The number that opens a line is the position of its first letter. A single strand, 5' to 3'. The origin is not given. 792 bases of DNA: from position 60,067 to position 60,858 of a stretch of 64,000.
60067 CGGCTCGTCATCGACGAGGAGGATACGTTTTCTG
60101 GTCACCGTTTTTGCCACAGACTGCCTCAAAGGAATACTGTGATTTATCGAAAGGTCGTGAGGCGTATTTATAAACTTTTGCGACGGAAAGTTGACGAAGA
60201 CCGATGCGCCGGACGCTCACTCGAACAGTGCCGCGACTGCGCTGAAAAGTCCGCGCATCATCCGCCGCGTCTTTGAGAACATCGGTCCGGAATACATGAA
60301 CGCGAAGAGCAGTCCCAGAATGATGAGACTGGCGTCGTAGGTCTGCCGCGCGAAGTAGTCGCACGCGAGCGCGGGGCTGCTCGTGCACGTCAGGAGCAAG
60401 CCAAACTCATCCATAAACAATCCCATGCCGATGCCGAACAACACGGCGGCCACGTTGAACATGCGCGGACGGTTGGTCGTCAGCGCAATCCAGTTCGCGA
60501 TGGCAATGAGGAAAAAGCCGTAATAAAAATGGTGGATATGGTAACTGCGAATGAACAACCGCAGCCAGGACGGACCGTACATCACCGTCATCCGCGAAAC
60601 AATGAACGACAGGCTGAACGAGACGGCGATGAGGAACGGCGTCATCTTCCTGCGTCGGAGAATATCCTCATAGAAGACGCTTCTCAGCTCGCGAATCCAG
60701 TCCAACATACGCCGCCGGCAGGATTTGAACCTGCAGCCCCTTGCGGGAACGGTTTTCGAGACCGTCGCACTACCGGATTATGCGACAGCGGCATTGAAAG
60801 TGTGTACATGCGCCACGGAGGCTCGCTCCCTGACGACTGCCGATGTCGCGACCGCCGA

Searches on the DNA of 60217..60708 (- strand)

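Call 65: search_rna_families(source=L007, start=900, end=5700, threshold=evalue, max_evalue=1)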
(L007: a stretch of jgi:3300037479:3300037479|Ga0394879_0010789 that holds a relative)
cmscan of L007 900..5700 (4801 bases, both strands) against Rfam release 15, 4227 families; matches with E-value up to 1: 3.
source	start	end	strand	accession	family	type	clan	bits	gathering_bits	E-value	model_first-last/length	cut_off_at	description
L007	1009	1083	-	RF00005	tRNA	Gene; tRNA;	CL00001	69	29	4.3e-14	1-71/71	no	tRNA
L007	5319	5392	-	RF00005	tRNA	Gene; tRNA;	CL00001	66.3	29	2.4e-13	1-71/71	no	tRNA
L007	3415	3488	-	RF00005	tRNA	Gene; tRNA;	CL00001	65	29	5.5e-13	1-71/71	no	tRNA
